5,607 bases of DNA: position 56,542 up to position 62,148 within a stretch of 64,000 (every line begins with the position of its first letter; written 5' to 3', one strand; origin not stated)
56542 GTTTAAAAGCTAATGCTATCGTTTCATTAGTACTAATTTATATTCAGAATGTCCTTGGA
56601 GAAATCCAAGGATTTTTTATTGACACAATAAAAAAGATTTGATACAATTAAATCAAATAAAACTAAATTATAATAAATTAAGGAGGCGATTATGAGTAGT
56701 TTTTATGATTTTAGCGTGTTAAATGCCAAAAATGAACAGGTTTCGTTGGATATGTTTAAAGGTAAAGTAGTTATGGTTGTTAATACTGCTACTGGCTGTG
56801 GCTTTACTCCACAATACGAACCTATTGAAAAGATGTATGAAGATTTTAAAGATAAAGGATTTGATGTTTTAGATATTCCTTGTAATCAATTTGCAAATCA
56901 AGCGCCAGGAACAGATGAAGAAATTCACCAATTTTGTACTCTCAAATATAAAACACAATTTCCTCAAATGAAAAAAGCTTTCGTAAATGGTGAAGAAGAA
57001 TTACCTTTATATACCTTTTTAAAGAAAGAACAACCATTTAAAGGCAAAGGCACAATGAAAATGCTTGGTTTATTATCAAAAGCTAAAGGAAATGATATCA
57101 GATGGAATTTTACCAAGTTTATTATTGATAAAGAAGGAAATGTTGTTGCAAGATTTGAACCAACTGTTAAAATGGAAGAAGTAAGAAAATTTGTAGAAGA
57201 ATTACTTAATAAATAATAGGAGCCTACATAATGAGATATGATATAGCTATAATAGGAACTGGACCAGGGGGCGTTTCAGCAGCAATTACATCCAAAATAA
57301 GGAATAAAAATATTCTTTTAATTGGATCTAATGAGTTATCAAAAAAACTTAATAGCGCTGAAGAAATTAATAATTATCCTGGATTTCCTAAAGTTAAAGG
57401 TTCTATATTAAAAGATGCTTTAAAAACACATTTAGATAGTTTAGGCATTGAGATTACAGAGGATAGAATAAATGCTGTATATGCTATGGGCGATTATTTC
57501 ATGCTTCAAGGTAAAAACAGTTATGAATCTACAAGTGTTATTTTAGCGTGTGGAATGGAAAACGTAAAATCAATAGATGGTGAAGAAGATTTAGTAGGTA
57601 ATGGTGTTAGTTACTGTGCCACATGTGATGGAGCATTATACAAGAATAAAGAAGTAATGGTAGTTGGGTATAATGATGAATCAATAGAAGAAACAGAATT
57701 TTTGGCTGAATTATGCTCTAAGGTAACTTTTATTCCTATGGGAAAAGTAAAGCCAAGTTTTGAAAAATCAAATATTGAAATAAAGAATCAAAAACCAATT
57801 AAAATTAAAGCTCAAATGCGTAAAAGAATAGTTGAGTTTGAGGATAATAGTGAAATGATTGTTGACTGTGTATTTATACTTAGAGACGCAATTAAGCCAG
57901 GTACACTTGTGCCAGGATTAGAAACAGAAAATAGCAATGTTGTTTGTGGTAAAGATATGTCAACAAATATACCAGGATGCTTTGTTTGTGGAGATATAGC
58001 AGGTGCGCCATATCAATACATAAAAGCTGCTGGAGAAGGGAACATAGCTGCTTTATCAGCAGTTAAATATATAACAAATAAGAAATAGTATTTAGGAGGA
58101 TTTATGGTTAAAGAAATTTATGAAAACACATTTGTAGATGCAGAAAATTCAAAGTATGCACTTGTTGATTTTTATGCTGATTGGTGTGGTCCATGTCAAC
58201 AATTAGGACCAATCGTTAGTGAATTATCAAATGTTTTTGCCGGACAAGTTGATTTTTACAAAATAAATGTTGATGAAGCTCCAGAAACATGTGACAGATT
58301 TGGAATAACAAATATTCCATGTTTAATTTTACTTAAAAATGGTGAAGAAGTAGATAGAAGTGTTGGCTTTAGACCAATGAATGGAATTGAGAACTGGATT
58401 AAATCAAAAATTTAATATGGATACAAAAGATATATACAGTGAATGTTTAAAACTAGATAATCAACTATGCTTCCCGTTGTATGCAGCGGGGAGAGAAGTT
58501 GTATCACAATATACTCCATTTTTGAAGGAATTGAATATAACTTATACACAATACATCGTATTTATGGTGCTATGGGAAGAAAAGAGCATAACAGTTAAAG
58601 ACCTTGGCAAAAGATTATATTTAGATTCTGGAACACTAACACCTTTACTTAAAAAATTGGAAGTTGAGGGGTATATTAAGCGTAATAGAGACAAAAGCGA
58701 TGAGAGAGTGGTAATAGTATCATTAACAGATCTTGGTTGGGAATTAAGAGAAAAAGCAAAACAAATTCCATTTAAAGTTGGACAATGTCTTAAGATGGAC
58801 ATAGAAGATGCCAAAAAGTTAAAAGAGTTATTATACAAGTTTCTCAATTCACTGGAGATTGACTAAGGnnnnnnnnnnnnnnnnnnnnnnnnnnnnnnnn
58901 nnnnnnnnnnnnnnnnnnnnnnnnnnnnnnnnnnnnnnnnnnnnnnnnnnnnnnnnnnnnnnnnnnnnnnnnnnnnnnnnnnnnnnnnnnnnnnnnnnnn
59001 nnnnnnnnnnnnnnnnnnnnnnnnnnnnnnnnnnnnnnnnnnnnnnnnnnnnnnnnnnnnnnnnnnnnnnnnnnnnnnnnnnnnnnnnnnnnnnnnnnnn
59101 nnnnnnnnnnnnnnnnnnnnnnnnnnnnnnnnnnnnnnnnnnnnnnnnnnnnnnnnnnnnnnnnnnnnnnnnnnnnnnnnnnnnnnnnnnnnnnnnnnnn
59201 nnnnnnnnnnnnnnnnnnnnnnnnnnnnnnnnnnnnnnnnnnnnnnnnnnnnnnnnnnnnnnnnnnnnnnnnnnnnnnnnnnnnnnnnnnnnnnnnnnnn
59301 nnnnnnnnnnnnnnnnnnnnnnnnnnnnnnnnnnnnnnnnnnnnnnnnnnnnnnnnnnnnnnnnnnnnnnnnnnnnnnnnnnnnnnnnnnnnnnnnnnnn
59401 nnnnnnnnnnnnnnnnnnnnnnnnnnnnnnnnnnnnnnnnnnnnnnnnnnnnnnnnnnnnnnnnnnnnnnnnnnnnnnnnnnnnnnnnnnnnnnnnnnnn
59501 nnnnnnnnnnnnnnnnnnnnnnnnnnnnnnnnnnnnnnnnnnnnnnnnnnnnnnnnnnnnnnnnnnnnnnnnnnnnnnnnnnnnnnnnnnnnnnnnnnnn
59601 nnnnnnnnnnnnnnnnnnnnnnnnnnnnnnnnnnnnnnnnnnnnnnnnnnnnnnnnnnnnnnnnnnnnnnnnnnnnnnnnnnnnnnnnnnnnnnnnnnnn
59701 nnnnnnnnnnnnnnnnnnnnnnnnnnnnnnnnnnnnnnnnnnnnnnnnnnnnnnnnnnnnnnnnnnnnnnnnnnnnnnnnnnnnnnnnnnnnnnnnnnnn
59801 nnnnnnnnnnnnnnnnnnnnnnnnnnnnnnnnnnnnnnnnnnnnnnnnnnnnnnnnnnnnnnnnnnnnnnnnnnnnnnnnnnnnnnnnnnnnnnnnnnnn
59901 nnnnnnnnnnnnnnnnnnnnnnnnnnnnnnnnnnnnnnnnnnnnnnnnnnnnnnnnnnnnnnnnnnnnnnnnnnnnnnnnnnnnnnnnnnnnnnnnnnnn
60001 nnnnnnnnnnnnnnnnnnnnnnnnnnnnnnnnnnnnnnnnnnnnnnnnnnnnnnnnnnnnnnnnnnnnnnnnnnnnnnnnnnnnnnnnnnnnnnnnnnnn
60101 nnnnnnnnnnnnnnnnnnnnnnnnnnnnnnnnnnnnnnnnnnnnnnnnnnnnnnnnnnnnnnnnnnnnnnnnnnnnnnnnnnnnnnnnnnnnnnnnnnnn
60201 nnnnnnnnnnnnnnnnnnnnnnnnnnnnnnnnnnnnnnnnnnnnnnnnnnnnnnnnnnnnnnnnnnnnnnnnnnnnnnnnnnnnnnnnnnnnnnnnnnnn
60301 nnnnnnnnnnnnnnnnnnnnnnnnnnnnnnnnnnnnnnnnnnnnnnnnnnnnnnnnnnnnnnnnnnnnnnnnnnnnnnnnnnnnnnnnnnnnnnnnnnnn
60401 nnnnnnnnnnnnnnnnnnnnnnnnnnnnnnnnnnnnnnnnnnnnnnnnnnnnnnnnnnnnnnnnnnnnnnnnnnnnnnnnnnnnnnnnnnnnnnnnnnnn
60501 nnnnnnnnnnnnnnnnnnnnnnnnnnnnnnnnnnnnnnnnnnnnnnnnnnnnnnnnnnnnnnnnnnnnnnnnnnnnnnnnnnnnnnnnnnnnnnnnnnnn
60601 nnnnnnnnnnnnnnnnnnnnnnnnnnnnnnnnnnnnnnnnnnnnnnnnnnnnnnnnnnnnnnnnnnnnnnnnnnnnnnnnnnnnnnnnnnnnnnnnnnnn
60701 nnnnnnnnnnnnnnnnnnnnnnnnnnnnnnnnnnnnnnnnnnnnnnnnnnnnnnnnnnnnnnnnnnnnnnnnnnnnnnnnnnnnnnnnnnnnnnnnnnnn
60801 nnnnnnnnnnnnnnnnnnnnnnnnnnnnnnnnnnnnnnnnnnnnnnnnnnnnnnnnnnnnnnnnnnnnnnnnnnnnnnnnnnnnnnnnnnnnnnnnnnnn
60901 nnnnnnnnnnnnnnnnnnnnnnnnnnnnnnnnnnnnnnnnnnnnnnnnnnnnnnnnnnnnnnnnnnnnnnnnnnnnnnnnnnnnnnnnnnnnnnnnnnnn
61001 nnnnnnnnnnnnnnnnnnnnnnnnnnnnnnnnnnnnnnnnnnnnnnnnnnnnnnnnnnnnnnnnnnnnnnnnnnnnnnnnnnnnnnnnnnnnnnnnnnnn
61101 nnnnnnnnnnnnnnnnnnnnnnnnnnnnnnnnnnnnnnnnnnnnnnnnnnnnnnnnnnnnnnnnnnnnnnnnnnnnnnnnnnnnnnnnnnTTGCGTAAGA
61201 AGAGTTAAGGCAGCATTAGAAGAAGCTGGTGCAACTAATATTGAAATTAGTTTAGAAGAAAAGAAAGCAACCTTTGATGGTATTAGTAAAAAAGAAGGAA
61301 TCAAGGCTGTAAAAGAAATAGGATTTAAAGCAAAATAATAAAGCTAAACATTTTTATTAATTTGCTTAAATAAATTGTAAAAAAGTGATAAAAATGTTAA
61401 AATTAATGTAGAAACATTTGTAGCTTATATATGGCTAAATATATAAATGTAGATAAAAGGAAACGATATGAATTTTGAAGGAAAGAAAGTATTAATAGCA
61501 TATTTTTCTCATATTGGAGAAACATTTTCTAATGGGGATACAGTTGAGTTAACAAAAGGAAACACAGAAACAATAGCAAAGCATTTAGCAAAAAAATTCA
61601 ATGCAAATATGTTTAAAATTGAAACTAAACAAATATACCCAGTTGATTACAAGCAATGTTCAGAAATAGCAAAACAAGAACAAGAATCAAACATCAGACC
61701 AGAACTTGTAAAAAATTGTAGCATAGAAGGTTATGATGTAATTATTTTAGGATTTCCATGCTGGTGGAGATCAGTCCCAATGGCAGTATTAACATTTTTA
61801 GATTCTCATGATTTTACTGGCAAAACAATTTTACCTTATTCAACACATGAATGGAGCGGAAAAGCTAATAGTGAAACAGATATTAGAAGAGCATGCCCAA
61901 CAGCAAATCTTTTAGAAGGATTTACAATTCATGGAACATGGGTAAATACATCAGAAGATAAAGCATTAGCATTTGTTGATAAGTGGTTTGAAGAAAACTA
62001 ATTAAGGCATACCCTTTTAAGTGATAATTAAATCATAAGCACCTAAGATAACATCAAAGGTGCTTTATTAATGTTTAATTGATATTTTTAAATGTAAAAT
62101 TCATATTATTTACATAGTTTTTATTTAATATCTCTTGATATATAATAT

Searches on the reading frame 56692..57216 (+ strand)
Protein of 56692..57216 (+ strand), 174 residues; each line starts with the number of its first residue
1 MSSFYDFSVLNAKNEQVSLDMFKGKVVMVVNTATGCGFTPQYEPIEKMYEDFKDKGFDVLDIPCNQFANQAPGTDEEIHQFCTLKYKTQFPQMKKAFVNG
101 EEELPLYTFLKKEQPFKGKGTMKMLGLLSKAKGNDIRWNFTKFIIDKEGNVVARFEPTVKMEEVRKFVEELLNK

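Call 5: search_protein_families(library=pfam, proteins=[window:56692-57213:+], max_evalue=0.01)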
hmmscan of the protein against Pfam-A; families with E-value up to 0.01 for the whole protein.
window:56692-57213:+ (174 aa): 3 families
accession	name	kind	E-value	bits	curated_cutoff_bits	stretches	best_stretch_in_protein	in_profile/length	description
PF00255.25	GSHPx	-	3.4e-36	123.6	27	1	4-111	1-108/108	Glutathione peroxidase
PF00578.27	AhpC-TSA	-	1.7e-07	31.7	26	1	5-68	6-71/124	AhpC/TSA family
PF08534.16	Redoxin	-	1.3e-06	28.7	26.6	1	6-160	8-137/148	Redoxin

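Call 16: find_encoding_contigs(protein=window:56692-57216:+, flank=3000, max_places=4)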
Protein window:56692-57216:+ (174 aa): 2 contigs read that carry it; 2 places shown.
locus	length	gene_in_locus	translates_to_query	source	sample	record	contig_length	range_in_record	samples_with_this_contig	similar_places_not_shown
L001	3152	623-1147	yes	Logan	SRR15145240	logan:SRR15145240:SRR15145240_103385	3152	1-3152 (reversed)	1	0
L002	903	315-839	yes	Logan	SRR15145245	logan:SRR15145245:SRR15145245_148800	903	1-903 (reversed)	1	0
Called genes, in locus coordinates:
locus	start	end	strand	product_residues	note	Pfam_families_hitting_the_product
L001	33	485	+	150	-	PF13828:DUF4190 (faint)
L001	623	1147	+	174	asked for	PF00255:GSHPx, PF00578:AhpC-TSA (weak), PF08534:Redoxin (faint)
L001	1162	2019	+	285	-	PF01134:GIDA (faint), PF03486:HI0933_like (faint), PF07992:Pyr_redox_2, PF13738:Pyr_redox_3 (weak)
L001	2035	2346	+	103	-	PF00085:Thioredoxin, PF13098:Thioredoxin_2, PF13905:Thioredoxin_8 (faint)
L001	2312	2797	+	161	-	PF22381:Staph_reg_Sar_Rot, PF12802:MarR_2, PF01047:MarR, PF13463:HTH_27 (weak), PF13601:HTH_34 (weak)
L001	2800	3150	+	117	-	?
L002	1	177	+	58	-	?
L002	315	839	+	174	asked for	PF00255:GSHPx, PF00578:AhpC-TSA (weak), PF08534:Redoxin (faint)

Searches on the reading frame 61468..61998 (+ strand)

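Call 32: search_protein_families(library=pfam, proteins=[window:61468-61998:+], max_evalue=0.001)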
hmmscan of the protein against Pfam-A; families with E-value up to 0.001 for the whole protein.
window:61468-61998:+ (177 aa): 3 families
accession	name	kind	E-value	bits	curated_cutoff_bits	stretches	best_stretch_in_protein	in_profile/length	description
PF12682.12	Flavodoxin_4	-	4e-24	85.3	24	1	30-161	10-146/155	Flavodoxin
PF03358.20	FMN_red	-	1.1e-06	28.7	24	1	30-155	13-141/152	NADPH-dependent FMN reductase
PF02525.22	Flavodoxin_2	-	0.0001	22.5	27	1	31-113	15-102/198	Flavodoxin-like fold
